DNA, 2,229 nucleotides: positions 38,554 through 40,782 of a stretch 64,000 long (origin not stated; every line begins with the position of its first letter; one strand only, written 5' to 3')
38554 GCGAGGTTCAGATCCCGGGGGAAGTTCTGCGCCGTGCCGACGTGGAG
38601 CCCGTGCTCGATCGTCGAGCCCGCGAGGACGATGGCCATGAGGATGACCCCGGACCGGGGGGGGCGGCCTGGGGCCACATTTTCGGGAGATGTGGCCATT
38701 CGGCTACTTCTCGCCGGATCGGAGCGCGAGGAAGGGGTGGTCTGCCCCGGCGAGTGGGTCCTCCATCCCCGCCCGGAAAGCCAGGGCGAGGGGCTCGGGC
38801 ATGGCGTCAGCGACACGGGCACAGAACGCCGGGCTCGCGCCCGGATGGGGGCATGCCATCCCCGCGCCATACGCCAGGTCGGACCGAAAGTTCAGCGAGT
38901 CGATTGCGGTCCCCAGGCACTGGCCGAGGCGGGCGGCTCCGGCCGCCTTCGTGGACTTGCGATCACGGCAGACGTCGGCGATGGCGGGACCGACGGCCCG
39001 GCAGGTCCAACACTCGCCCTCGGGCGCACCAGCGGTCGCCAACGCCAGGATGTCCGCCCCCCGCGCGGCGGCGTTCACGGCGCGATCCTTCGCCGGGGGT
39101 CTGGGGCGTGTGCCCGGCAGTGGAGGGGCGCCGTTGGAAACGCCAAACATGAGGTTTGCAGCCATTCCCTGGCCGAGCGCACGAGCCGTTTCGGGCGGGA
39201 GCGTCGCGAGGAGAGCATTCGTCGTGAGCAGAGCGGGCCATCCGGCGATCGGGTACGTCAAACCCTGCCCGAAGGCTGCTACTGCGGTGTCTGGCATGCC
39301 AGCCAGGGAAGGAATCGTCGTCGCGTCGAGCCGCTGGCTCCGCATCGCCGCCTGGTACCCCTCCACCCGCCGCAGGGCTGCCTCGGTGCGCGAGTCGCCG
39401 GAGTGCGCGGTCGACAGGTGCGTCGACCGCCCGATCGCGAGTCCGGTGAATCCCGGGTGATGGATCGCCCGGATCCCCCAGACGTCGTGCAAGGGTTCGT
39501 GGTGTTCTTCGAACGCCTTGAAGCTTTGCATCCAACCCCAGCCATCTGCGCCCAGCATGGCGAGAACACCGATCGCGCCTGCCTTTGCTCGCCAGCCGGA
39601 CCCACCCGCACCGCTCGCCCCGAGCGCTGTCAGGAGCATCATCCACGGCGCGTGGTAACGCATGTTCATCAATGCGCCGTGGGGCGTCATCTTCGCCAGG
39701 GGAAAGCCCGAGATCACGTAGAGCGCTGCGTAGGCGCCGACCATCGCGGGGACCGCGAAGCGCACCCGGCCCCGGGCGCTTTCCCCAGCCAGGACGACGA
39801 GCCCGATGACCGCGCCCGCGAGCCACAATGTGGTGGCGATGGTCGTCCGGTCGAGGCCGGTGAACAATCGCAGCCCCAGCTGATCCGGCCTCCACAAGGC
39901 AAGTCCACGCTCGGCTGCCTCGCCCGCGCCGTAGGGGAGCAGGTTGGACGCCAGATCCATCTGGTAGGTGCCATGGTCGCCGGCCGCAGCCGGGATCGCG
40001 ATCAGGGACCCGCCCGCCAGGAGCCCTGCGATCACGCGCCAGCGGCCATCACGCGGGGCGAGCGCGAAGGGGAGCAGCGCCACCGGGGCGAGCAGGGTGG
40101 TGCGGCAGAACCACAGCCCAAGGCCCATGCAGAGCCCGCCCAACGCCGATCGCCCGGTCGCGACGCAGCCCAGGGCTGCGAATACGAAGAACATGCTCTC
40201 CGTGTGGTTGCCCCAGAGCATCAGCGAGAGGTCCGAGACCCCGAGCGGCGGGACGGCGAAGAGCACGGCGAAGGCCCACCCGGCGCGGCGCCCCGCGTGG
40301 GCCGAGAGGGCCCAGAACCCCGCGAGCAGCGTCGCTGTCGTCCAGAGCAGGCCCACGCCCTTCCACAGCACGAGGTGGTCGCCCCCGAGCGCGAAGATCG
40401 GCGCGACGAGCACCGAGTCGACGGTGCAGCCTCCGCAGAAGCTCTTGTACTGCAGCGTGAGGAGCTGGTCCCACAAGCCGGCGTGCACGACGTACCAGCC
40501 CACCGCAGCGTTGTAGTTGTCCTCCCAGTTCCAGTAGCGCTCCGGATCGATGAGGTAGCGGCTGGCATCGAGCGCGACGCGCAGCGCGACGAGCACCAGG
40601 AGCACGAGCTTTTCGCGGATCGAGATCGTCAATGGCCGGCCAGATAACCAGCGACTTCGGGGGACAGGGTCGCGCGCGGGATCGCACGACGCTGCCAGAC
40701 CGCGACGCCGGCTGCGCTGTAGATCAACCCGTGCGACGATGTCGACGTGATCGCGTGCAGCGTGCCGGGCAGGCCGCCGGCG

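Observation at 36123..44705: Minus-strand operon: esterase lipoprotein, atypical Hsp70, three polytopic (GT-C-like) membrane proteins and a TIG/MYXO-CTERM (DS-repeat) protein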

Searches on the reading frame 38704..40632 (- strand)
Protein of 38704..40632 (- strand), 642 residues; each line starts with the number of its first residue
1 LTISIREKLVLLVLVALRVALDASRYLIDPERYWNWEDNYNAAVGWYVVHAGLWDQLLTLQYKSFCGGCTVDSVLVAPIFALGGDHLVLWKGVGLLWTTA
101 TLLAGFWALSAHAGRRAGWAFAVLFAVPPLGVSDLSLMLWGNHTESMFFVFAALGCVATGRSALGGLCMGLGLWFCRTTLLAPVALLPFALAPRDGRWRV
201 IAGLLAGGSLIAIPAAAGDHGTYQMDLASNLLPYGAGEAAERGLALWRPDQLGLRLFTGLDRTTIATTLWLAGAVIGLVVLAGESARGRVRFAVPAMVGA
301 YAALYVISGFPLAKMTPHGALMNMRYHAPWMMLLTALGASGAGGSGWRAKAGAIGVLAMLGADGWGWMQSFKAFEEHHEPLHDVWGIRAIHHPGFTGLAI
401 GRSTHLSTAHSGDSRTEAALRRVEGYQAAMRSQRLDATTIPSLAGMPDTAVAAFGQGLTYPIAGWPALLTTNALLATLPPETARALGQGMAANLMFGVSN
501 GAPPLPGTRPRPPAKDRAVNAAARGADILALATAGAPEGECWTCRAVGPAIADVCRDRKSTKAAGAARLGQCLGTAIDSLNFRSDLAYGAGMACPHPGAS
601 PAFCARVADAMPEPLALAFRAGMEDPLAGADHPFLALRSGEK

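Call 4: search_protein_families(library=pfam, proteins=[window:38704-40632:-], max_evalue=0.1)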
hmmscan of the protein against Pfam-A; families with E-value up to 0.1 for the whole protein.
window:38704-40632:- (642 aa): 0 families

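Call 5: search_protein_families(library=ncbifam, proteins=[window:38704-40632:-], max_evalue=0.1)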
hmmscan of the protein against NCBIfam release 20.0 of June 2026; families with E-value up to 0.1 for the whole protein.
window:38704-40632:- (642 aa): 0 families
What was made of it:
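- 38704..40632 (-): g4: Pfam-less GT-C-fold membrane protein with a roughly 260-aa helical, Cys-rich periplasmic C-terminal domain. It is a core gene. No Pfam or NCBIfam hit (calls 4, 5).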

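Call 17: find_homologous_proteins(query=window:38704-40632:-, max_evalue=0.00001)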
Query window:38704-40632:- (642 aa): 28 proteins with E <= 0.00001 among 8000 candidates.
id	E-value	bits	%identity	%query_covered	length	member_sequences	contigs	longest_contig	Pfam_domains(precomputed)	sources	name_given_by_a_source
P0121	7.4e-295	998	71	99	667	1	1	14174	-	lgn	-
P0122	3.2e-198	679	52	98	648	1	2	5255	-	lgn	-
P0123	3.3e-188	645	51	99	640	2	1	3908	-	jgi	-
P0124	5.0e-188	645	50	99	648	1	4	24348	-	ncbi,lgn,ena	-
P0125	1.2e-187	644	51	99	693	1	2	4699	-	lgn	-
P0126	6.2e-187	641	50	100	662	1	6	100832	-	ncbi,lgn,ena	-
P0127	1.2e-178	614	50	99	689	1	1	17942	-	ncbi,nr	ncbi:MAG: hypothetical protein EXR69_11395 [Myxococcales bacterium]|nr:hypothetical protein [Myxococ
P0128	9.8e-143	495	47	99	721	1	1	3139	-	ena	-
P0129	4.8e-134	466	65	54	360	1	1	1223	-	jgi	jgi:hypothetical protein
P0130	1.9e-108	382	40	100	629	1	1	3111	-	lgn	-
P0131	3.3e-106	374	40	99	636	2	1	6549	-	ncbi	-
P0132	3.5e-99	351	39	98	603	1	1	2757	-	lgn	-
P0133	2.6e-97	345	40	98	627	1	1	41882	-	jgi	-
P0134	3.3e-96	341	39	96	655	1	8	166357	-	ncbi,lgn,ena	-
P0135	3.8e-86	308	37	96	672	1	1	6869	-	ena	-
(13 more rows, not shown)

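Call 19: find_related_loci(query=A1, collection=genome_contigs, flank=10000)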
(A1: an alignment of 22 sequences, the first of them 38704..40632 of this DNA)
Query A1 (642 aa) in genome_contigs; peptide patterns used: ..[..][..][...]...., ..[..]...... (x = any residue, [..] = any of these).
81 stretches matched a pattern; 53 encode a relative of the query (tblastn E <= 1e-3); 52 distinct loci.
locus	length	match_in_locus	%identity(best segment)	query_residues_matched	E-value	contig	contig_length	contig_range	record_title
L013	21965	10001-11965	50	3-642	0e+0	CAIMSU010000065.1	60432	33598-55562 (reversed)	MAG: uncultured proteobacterium isolate Umea1p3_bin-980 genome assembly, contig: bin-980:065/375, whole genome shotgun s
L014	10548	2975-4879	50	2-634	3e-169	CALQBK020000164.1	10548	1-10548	MAG: Bifidobacterium breve isolate HRS-HS13-bin-116 genome assembly, contig: HRSG-H13-C10388, whole genome shotgun seque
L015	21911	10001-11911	42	5-639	1e-122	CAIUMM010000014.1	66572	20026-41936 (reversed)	MAG: uncultured proteobacterium isolate Ki3-D2_bin-0965 genome assembly, contig: bin-0965:014/236, whole genome shotgun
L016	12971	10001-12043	50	3-636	1e-168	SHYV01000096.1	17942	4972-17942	MAG: Myxococcales bacterium isolate Baikal-deep-G128 BACOMB-C15005, whole genome shotgun sequence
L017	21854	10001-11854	39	22-640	1e-95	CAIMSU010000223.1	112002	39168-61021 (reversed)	MAG: uncultured proteobacterium isolate Umea1p3_bin-980 genome assembly, contig: bin-980:223/375, whole genome shotgun s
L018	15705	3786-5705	37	18-634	2e-92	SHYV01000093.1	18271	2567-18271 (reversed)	MAG: Myxococcales bacterium isolate Baikal-deep-G128 BACOMB-C14633, whole genome shotgun sequence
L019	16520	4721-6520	36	3-638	5e-70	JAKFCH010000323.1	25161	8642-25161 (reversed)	MAG: Deltaproteobacteria bacterium isolate LC016 contig-124_2350, whole genome shotgun sequence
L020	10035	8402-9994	39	6-555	3e-67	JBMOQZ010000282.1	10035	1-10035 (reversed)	MAG: Myxococcota bacterium isolate Betzabe_MAG167 MAG167_282, whole genome shotgun sequence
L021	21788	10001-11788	34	6-636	2e-62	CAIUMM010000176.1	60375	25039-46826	MAG: uncultured proteobacterium isolate Ki3-D2_bin-0965 genome assembly, contig: bin-0965:176/236, whole genome shotgun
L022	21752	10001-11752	35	24-641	3e-60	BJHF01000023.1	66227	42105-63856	Deltaproteobacteria bacterium LBMAG_Deltaproteobacteria_hypo.bin1 DNA, sequence023, whole genome shotgun sequence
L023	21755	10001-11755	36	3-627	1e-59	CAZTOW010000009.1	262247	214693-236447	MAG TPA_asm: uncultured Enterobacterales bacterium isolate SRP323723_co1_89 genome assembly, contig: NODE_23_length_2622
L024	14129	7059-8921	40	6-642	2e-100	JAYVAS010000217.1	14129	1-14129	MAG: Pseudomonadota bacterium isolate GL26_UP_concoct_141 GL26_UP_concoct_141_216, whole genome shotgun sequence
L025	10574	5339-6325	40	6-343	8e-55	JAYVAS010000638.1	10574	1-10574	MAG: Pseudomonadota bacterium isolate GL26_UP_concoct_141 GL26_UP_concoct_141_637, whole genome shotgun sequence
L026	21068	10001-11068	42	3-363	2e-52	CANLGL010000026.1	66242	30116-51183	MAG: Deltaproteobacteria bacterium isolate TH-Jun18-28 genome assembly, contig: TH-Jun18-C689, whole genome shotgun sequ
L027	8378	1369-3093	42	21-633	2e-51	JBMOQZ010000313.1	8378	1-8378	MAG: Myxococcota bacterium isolate Betzabe_MAG167 MAG167_313, whole genome shotgun sequence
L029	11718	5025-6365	38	25-479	4e-48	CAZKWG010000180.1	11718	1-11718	MAG TPA_asm: uncultured Enterobacterales bacterium isolate SRP287051_co1_191 genome assembly, contig: NODE_7214_length_1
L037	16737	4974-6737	32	7-636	2e-55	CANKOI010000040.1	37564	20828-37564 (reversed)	MAG: Deltaproteobacteria bacterium isolate TH-Jun18-130 genome assembly, contig: TH-Jun18-C2029, whole genome shotgun se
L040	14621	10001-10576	33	4-186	1e-18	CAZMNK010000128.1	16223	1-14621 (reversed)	MAG TPA_asm: uncultured Enterobacterales bacterium isolate SRP308112_co1_330 genome assembly, contig: NODE_6038_length_1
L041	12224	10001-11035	31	35-360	2e-18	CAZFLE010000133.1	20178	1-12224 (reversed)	MAG TPA_asm: uncultured Enterobacterales bacterium isolate binchicken_co46_73 genome assembly, contig: NODE_4901_length_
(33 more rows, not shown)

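Call 25: find_encoding_contigs(protein=P0121, flank=10000, max_places=1)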
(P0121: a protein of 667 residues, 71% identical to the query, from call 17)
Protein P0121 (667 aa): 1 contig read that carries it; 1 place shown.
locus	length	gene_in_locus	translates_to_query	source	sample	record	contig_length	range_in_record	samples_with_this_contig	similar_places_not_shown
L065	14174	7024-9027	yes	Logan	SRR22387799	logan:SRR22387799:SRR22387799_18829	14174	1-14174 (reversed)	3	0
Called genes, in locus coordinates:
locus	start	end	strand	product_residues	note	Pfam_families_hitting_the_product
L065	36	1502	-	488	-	PF01494:FAD_binding_3 (weak), PF07992:Pyr_redox_2 (faint), PF13450:NAD_binding_8, PF01593:Amino_oxidase, PF03275:GLF (faint)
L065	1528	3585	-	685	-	-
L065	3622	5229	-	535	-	-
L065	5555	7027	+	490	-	PF09852:DUF2079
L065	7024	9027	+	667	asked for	-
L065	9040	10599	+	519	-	-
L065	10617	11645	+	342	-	-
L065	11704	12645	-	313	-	PF00149:Metallophos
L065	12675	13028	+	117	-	PF21305:type_II_gspD_N0 (weak)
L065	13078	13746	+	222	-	-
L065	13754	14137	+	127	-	-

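Call 30: predict_structure(alignment_id=A1)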
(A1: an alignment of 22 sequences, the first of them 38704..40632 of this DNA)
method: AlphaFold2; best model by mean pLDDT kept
length: 642 residues; sequences in the alignment: 22
mean_pLDDT: 91.3   pTM: 0.91
mean pLDDT of the five models: 91.3, 90.8, 89.5, 89.5, 89.0
residues with pLDDT >= 90: 483; 70-90: 123; 50-70: 32; < 50: 4
segments of 3 or more residues with pLDDT < 50: 216-218
pLDDT, mean of each block of 10 residues (from residue 1): 94 98 96 92 96 92 78 95 96 97 98 97 98 94 93 97 97 91 94 88 95 59 71 90 92 93 95 98 94 97 90 74 89 98 95 98 97 93 95 89 85 95 93 86 91 95 93 94 96 89 69 80 94 94 96 83 80 97 98 92 96 98 92 80 61
secondary structure, 60 per line:
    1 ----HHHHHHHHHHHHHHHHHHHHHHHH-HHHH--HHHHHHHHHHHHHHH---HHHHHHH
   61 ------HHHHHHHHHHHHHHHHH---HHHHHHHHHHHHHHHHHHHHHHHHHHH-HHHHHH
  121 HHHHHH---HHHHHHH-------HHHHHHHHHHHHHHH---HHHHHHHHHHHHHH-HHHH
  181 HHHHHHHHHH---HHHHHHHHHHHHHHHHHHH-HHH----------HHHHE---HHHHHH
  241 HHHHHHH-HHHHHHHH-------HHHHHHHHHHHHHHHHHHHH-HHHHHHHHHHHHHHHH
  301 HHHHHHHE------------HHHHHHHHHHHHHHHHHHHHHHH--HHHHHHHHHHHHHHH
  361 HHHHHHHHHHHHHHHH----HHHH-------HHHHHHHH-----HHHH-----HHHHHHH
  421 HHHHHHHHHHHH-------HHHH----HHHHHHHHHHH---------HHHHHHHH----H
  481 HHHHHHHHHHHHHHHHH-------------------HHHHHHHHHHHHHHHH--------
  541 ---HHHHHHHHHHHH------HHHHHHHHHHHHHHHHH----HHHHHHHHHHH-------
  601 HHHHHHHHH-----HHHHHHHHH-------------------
elements in order: H5-28 H30-33 H36-50 H54-60 H67-83 H87-113 H115-126 H130-136 H144-158 H162-175 H177-190 H194-212 H227-230 H235-247 H249-256 H264-283 H285-307 H321-343 H346-376 H381-384 H392-399 H405-408 H414-432 H440-443 H448-458 H468-475 H480-497 H517-532 H544-555 H562-578 H583-593 H601-609 H615-623
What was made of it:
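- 38704..40632 (-): The AF2 model has pLDDT 91 (call 30).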

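Call 31: search_protein_families(library=padloc, proteins=[window:38704-40632:-], max_evalue=0.01)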
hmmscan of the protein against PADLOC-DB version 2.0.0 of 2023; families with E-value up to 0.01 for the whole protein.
window:38704-40632:- (642 aa): 0 families

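Call 69: find_encoding_contigs(protein=P0126, flank=10000, max_places=3)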
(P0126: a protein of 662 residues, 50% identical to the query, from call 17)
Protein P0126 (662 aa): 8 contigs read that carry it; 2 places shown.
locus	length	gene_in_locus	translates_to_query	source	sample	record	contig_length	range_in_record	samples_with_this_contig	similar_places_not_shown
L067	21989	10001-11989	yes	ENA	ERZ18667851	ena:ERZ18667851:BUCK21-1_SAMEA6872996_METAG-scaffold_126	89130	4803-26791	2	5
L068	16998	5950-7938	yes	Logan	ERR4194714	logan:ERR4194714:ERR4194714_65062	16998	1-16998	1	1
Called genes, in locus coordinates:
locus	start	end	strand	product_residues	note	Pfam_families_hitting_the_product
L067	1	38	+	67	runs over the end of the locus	-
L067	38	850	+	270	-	-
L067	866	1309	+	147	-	-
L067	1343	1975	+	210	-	PF00685:Sulfotransfer_1 (weak), PF13469:Sulfotransfer_3 (weak)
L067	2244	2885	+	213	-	-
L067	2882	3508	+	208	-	-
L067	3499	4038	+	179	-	-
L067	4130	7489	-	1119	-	PF00930:DPPIV_N (faint), PF26549:Tricorn_N, PF07676:PD40 (weak), PF26550:Tricorn_2nd, PF14684:Tricorn_C1, PF14685:PDZ_Tricorn, PF03572:Peptidase_S41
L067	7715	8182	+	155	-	-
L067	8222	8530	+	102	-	-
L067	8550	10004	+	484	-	PF09852:DUF2079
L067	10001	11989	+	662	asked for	-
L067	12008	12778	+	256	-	PF09844:DUF2071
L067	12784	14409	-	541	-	PF00149:Metallophos (faint)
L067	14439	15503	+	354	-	-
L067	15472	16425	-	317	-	PF00149:Metallophos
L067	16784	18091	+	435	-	PF00389:2-Hacid_dh, PF02826:2-Hacid_dh_C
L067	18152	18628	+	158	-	-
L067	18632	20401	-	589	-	-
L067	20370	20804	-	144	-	PF02502:LacAB_rpiB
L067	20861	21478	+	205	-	-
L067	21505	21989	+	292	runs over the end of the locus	PF05853:BKACE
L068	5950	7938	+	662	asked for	-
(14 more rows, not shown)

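Call 70: find_encoding_contigs(protein=P0124, flank=10000, max_places=3)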
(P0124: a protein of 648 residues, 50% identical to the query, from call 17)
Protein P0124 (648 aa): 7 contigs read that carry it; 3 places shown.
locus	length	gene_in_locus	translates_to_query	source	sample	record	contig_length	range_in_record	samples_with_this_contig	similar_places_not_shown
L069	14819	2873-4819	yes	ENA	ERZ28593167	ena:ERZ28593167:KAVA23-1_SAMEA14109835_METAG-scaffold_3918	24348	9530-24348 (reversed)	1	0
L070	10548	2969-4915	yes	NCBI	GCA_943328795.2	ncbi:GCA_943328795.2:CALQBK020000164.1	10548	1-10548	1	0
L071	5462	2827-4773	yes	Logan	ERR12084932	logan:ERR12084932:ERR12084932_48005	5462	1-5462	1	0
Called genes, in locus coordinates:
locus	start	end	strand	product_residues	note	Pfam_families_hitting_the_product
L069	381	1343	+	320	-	-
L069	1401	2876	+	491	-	PF09852:DUF2079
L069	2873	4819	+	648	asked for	-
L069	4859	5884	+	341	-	-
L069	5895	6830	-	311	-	-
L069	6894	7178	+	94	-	PF21305:type_II_gspD_N0 (weak), PF07660:STN (weak)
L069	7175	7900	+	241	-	-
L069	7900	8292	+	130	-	-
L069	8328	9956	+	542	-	PF13517:FG-GAP_3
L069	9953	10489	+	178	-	-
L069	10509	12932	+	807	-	PF00069:Pkinase, PF07714:PK_Tyr_Ser-Thr, PF01636:APH (faint)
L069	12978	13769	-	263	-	PF00109:ketoacyl-synt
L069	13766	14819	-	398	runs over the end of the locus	PF00109:ketoacyl-synt, PF00108:Thiolase_N (weak), PF02801:Ketoacyl-synt_C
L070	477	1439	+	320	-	-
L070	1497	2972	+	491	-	PF09852:DUF2079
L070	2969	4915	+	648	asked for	-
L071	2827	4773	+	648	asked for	-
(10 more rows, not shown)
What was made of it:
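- Gene content around g3-g4 varies between lineages (calls 25, 69, 70).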

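Call 89: search_protein_representatives(alignment_id=A1)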
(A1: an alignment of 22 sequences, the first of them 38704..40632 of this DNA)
Query: 22 sequences, 639 profile positions. Proteins with E-value up to 0.001 (for the whole library): 998; up to 1e-10: 494; up to 1e-30: 96. The best 150 are listed.
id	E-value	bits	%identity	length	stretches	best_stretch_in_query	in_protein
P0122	1.2e-253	860.3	-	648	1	1-635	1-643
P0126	2.9e-244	829.3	-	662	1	3-632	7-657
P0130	1.4e-236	803.8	-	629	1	5-635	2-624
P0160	4.0e-227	772.6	-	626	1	10-636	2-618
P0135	9.2e-212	721.9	-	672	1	5-633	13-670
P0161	4.5e-206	703.1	-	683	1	7-635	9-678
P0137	1.2e-204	698.4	-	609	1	3-636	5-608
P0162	2.4e-194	664.4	-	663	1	7-633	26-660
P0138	8.7e-194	662.5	-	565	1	7-629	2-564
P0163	7.6e-188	642.9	-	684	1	6-635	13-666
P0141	8.5e-183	626.2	-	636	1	3-634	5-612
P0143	3.9e-175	600.9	-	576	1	14-636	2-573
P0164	3.2e-173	594.6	-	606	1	4-636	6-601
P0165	1.1e-163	563.0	-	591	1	3-632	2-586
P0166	2.3e-160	552.1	-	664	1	10-632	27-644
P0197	3.3e-49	184.8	-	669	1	12-467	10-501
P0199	2.9e-44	168.6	-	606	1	35-423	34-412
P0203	1.1e-41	160.0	-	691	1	17-548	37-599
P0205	2.5e-41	158.8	-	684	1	13-618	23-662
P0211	4.2e-40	154.8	-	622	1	21-534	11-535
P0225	3.8e-36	141.7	-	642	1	10-380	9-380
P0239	2.6e-31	125.7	-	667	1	25-383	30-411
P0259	5.2e-28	114.8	-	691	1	9-577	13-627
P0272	1.1e-26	110.4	-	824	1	12-438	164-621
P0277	3.6e-26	108.8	-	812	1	35-368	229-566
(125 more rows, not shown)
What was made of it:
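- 38704..40632 (-): The family has 998 cluster representatives (call 89).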

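Call 90: search_protein_families(library=pfam, proteins=[P0197, P0199, P0203, P0205, P0211, P0225, P0239, P0259, P0272, P0277], max_evalue=0.01)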
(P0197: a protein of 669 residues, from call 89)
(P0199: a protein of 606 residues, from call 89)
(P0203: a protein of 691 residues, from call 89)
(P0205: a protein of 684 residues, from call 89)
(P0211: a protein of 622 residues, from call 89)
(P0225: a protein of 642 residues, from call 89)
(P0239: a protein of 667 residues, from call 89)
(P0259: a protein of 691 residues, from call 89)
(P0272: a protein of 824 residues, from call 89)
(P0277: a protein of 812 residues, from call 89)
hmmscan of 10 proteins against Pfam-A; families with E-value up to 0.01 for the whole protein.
P0197 (669 aa): 0 families

P0199 (606 aa): 0 families

P0203 (691 aa): 0 families

P0205 (684 aa): 0 families

P0211 (622 aa): 0 families

P0225 (642 aa): 0 families

P0239 (667 aa): 0 families

P0259 (691 aa): 1 family
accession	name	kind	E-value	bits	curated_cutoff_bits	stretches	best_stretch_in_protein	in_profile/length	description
PF13231.12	PMT_2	-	0.0015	19.2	26.1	1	80-221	9-149/160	Dolichyl-phosphate-mannose-protein mannosyltransferase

P0272 (824 aa): 1 family
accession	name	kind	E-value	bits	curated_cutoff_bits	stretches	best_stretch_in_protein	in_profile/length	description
PF13231.12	PMT_2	-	0.0028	18.3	26.1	1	233-377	14-157/160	Dolichyl-phosphate-mannose-protein mannosyltransferase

P0277 (812 aa): 1 family
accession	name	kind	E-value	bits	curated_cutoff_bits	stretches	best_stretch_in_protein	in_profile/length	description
PF01467.32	CTP_transf_like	-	9.6e-12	45.7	21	1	5-158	1-133/133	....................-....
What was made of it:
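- Closest known: ArnT / PMT_2-type GT-C glycosyltransferases. Same: Distant members of the g4 family give sub-threshold PMT_2 hits (call 90).
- Two of ten distant members of the g4 family give sub-threshold PMT_2 hits (call 90).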
